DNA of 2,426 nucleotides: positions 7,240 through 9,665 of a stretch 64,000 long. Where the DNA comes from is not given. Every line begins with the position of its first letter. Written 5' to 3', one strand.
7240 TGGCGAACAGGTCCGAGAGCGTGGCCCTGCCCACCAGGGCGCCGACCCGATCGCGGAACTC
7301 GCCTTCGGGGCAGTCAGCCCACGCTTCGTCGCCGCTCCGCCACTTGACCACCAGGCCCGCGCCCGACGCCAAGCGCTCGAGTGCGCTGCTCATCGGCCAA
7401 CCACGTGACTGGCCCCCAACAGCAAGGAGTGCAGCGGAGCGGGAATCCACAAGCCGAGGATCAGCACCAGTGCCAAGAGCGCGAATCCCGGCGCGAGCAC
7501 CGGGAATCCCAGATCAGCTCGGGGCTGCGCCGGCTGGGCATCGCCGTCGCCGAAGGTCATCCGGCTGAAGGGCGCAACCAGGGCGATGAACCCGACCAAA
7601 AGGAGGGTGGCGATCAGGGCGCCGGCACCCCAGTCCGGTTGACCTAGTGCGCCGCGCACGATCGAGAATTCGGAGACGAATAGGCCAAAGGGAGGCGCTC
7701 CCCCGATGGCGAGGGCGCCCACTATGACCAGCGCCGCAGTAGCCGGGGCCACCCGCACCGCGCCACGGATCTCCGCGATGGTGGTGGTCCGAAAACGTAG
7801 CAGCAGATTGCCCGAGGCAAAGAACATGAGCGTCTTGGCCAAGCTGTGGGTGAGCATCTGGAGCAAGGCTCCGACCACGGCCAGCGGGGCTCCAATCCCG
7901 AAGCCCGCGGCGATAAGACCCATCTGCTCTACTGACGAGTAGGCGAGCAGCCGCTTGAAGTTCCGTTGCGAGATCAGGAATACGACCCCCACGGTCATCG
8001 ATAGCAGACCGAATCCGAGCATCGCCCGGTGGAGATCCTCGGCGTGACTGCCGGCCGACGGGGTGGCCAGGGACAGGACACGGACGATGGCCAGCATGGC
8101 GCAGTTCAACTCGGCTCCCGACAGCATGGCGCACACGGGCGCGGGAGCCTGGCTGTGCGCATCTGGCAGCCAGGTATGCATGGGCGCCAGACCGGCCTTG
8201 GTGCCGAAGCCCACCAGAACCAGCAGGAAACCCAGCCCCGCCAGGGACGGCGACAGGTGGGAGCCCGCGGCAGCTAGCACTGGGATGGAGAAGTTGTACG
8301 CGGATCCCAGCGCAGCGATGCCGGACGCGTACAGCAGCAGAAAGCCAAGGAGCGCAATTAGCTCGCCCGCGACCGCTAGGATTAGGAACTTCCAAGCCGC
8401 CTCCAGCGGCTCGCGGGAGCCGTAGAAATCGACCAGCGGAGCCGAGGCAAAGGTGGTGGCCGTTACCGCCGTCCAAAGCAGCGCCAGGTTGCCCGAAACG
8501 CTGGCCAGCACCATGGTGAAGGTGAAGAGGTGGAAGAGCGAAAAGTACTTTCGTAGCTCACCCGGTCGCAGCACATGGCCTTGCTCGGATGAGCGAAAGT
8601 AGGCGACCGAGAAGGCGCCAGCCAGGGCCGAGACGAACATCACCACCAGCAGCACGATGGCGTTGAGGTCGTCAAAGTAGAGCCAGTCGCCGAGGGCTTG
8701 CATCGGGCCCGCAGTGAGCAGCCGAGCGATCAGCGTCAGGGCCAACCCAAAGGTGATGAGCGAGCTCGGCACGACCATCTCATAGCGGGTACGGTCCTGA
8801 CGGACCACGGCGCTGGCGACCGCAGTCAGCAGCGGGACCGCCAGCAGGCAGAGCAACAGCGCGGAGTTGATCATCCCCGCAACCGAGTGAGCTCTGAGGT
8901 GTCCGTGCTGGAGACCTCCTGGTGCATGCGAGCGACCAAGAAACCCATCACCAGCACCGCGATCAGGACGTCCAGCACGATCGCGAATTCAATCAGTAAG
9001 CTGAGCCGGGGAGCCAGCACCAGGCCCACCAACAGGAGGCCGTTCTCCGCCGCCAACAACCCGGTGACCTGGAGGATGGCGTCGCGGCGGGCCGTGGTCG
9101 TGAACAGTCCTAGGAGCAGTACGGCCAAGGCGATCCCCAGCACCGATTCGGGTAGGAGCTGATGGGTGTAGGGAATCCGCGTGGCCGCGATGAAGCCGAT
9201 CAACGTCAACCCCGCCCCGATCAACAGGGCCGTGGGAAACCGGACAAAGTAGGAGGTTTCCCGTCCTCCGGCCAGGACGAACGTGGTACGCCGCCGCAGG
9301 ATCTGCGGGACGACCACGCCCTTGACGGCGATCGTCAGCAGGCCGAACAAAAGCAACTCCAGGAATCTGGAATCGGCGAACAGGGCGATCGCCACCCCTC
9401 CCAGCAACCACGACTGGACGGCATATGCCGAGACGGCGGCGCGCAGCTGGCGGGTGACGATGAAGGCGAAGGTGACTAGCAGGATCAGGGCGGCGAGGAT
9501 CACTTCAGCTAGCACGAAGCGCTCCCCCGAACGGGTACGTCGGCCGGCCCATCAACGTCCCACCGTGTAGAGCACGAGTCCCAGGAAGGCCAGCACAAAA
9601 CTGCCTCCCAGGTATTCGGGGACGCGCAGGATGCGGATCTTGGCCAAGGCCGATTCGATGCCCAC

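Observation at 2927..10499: Hydrogenase-like (Ehr-type) six-gene membrane complex whose large subunit has lost all Ni-Fe cysteine ligands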

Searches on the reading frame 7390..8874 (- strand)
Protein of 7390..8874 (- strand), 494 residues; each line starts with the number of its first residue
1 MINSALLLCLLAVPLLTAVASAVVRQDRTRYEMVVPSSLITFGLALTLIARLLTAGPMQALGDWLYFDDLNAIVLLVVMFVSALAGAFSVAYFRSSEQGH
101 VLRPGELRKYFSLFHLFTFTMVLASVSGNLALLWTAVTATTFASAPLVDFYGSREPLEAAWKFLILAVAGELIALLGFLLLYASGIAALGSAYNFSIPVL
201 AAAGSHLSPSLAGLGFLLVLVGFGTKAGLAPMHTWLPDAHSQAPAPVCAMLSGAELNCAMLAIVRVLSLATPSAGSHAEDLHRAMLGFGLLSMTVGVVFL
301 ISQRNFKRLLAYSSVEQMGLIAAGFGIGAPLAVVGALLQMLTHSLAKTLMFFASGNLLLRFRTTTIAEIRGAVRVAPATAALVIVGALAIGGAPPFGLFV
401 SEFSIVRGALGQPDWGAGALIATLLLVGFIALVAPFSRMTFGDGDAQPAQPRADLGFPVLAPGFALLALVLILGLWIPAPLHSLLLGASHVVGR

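Call 5: search_protein_families(library=pfam, proteins=[window:7390-8874:-], max_evalue=0.01)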
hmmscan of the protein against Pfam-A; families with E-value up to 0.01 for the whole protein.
window:7390-8874:- (494 aa): 2 families
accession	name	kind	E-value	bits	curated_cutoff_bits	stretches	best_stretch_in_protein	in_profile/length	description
PF00361.26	Proton_antipo_M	-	5.7e-44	150.9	21.5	1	127-411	1-277/294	NADH:quinone oxidoreductase/Mrp antiporter, TM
PF00662.26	Proton_antipo_N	-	6.7e-05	23.1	24.5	1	65-95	13-43/51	NADH-Ubiquinone oxidoreductase (complex I), chain 5 N-terminus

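Call 6: search_protein_families(library=ncbifam, proteins=[window:7390-8874:-], max_evalue=0.01)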
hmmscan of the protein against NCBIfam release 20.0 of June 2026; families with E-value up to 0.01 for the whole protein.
window:7390-8874:- (494 aa): 76 families (the best 25 are shown)
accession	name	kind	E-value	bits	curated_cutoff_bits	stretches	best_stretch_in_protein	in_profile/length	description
NF005044.0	PRK06458.1-4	equivalog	1.8e-120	403.3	610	1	1-492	1-494/531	hydrogenase 4 subunit F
NF005045.0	PRK06458.1-5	equivalog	2.3e-106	356.7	543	1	6-491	3-481/484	hydrogenase 4 subunit F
NF005041.0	PRK06458.1-1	equivalog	5.6e-98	329.2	951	1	4-492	4-494/526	hydrogenase 4 subunit F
NF005043.0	PRK06458.1-3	equivalog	4.5e-90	302.9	533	1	7-485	9-475/483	hydrogenase 4 subunit F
NF006427.0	PRK08676.1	equivalog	1.2e-74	252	511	1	18-485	14-476/486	hydrogenase membrane subunit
NF005042.0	PRK06458.1-2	equivalog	1e-64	219.3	437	1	10-451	8-413/439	hydrogenase 4 subunit F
NF005086.0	PRK06521.1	equivalog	1.3e-57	195.7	667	1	6-441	7-447/669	hydrogenase 4 subunit B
TIGR01972.1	NDH_I_M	subfamily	4e-49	167.6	263.8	1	9-481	3-471/486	NADH-quinone oxidoreductase subunit M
NF006241.0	PRK08377.1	equivalog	1.5e-47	162.7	645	1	10-432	8-423/494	NADH dehydrogenase subunit N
NF005097.0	PRK06525.1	equivalog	3.2e-43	148.2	430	1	7-449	5-448/480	hydrogenase 4 subunit D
NF006240.0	PRK08376.1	subfamily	2.6e-41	142.1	662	1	67-484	88-499/521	putative monovalent cation/H+ antiporter subunit D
NF006418.0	PRK08667.1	equivalog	1.7e-38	132.6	794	1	6-426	5-424/644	hydrogenase membrane subunit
NF009306.0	PRK12663.1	equivalog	2.2e-36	125.7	542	1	5-478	4-468/498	Na+/H+ antiporter subunit D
TIGR01770.1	NDH_I_N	subfamily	8.2e-36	124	332.6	1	11-417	10-409/472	NADH-quinone oxidoreductase subunit NuoN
NF005818.0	PRK07691.1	equivalog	6.2e-35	121.1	586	1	4-475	3-467/496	Na+/H+ antiporter subunit D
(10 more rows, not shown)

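Call 28: search_solved_structures(query=window:7390-8874:-, max_evalue=1e-10, show_alignments=5)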
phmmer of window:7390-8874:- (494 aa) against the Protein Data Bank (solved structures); distinct sequences matched with E-value up to 1e-10: 54.
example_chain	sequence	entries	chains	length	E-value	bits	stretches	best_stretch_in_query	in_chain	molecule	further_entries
6cfw_H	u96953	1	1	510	2.9e-32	115.6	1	67-476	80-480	Monovalent cation/H+ antiporter subunit D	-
6u8y_H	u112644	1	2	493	1.4e-28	103.4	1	56-486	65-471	NADH dehydrogenase subunit N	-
6tjv_D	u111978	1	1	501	2.2e-24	89.6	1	111-475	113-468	NADH dehydrogenase subunit 4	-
7qru_D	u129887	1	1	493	2.1e-23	86.4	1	102-476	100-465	Na+/H+ antiporter subunit D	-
6u8y_X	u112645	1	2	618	3.8e-23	85.5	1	131-473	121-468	NADH dehydrogenase subunit M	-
6hum_F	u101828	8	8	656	2.4e-22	82.9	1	66-410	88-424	NADH dehydrogenase subunit 5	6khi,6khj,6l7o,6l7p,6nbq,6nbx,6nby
6hum_D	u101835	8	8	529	1.7e-21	80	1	147-416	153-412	NAD(P)H-quinone oxidoreductase chain 4 1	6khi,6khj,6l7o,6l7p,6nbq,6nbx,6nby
8e9g_M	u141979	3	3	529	3.7e-21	79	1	69-481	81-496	NADH-quinone oxidoreductase, M subunit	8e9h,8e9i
8qby_M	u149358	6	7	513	3.9e-21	78.9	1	108-476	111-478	NADH dehydrogenase subunit M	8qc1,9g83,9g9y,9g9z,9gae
7p61_M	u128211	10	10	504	1e-20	77.5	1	154-481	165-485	NADH dehydrogenase I subunit M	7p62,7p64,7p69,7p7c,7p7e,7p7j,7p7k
3rko_M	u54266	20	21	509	1e-20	77.5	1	154-481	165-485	NADH-QUINONE OXIDOREDUCTASE SUBUNIT M | NADH dehydrogenase I subunit M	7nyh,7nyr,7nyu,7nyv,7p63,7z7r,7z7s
7wff_D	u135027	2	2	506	2.1e-20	76.5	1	117-416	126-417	NAD(P)H-quinone oxidoreductase chain 4, chloroplastic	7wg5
6hum_B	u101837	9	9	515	1.7e-19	73.4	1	117-428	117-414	NAD(P)H-quinone oxidoreductase subunit 2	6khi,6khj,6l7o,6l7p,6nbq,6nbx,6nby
4he8_L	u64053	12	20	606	3e-19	72.7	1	33-481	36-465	NADH-quinone oxidoreductase subunit 12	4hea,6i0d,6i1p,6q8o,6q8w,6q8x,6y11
7eu3_D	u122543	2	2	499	3.3e-19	72.5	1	141-431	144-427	NAD(P)H-quinone oxidoreductase chain 4, chloroplastic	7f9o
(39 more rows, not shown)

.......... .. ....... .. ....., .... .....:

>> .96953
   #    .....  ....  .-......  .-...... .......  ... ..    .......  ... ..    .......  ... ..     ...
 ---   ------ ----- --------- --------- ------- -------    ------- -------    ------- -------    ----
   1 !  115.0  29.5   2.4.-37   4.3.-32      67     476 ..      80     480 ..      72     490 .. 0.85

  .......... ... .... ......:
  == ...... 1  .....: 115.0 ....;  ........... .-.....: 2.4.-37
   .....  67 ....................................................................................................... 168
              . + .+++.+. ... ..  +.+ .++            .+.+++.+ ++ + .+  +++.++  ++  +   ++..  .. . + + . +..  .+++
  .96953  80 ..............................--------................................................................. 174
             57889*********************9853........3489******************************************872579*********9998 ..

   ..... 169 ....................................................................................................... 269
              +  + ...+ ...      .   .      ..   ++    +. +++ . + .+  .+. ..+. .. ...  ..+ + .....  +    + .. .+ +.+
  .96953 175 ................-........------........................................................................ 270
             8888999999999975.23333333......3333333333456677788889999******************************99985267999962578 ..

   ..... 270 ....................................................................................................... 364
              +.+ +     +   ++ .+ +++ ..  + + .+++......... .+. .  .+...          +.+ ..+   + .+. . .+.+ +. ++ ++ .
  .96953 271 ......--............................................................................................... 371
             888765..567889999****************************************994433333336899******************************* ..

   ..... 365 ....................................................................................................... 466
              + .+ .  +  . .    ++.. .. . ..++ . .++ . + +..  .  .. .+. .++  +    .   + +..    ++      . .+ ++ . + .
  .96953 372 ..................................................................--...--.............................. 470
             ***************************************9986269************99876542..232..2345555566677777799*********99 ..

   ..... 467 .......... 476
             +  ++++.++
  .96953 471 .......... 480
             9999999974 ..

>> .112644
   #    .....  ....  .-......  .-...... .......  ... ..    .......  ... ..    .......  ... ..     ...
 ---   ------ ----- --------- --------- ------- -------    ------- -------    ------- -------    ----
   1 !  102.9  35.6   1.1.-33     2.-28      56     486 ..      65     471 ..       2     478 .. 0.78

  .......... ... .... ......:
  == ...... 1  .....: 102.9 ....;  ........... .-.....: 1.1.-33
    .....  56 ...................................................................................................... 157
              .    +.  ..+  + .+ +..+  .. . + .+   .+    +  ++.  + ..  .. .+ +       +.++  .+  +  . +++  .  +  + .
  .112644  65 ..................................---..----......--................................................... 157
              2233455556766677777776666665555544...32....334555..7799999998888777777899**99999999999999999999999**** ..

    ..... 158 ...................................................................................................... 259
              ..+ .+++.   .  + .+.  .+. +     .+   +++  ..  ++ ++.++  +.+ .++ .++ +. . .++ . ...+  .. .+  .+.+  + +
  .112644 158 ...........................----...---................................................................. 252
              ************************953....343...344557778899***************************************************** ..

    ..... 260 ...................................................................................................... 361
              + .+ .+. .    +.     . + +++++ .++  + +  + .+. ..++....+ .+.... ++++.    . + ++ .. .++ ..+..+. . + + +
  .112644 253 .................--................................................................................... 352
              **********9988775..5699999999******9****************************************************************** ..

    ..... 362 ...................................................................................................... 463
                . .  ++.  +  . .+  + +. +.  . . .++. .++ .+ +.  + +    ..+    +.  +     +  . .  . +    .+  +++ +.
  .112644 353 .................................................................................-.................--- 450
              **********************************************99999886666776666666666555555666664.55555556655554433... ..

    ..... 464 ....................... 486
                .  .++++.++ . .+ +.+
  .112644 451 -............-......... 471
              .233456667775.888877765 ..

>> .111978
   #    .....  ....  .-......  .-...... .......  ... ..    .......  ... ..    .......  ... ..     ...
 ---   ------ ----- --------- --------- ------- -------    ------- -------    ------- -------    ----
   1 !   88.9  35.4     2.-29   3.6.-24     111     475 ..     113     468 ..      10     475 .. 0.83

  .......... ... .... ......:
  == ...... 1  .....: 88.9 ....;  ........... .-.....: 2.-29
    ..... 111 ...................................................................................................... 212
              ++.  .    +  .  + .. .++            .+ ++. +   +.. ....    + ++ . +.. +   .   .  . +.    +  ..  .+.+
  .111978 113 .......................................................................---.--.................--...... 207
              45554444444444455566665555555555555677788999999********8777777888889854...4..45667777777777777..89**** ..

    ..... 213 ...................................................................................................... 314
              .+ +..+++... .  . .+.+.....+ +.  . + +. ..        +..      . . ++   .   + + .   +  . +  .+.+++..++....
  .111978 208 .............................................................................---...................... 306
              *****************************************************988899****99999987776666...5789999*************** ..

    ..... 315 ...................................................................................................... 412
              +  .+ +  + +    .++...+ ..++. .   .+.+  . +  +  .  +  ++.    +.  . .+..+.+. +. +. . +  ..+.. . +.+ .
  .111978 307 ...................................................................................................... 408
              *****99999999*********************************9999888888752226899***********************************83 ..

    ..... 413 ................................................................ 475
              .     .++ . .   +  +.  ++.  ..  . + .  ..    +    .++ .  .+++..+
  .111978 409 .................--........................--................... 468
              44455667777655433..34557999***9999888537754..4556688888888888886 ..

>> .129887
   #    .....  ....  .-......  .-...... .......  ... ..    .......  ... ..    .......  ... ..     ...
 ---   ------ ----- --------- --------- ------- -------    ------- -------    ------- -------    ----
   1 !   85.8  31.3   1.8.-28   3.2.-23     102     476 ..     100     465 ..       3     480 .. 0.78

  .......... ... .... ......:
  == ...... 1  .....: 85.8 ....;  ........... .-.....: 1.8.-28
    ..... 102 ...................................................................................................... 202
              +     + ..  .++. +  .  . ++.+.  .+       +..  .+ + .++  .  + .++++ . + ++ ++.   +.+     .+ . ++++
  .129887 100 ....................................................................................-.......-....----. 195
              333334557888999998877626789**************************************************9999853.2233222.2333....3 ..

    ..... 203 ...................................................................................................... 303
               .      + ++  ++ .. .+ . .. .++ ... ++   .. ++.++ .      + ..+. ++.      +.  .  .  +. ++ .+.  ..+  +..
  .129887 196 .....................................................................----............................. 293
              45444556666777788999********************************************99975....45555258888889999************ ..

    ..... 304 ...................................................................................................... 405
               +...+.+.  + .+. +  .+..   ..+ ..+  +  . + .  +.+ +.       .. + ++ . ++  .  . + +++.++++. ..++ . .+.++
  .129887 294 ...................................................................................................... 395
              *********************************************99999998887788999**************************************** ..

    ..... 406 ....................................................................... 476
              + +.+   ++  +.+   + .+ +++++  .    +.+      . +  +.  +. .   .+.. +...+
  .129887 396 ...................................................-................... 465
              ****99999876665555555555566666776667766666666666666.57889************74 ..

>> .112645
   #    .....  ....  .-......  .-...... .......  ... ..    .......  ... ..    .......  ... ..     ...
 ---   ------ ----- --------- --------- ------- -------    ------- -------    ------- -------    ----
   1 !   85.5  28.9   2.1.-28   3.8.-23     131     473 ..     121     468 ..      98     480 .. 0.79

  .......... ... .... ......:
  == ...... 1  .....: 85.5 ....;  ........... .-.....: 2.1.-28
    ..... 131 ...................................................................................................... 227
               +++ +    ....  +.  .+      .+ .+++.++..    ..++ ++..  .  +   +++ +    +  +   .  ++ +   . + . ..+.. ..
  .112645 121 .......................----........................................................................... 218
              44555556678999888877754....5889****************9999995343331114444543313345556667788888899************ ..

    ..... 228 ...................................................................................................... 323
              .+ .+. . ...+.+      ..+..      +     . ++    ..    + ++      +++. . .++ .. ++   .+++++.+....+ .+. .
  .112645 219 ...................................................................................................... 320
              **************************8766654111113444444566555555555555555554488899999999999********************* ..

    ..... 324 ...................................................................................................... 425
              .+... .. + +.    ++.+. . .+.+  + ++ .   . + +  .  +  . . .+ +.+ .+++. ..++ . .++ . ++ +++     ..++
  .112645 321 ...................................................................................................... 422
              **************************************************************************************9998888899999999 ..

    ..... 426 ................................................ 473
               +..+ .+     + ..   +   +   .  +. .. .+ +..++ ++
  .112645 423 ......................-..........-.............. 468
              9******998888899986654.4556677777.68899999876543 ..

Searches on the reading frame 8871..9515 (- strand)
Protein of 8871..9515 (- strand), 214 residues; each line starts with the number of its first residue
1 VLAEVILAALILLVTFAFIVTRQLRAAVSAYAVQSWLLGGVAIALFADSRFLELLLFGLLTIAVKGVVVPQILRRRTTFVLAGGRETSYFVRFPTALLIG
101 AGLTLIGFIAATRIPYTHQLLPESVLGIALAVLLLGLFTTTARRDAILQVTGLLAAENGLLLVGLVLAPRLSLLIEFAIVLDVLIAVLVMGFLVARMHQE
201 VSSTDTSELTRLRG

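Call 5: search_protein_families(library=pfam, proteins=[window:8871-9515:-], max_evalue=0.01)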
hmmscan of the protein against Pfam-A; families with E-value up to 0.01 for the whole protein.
window:8871-9515:- (214 aa): 0 families

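Call 6: search_protein_families(library=ncbifam, proteins=[window:8871-9515:-], max_evalue=0.01)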
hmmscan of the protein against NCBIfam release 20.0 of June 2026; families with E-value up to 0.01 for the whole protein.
window:8871-9515:- (214 aa): 1 family
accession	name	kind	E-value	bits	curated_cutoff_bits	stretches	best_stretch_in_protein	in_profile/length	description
NF008556.0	PRK11492.1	equivalog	2.5e-23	83.1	136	1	6-214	9-216/216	hydrogenase 4 membrane subunit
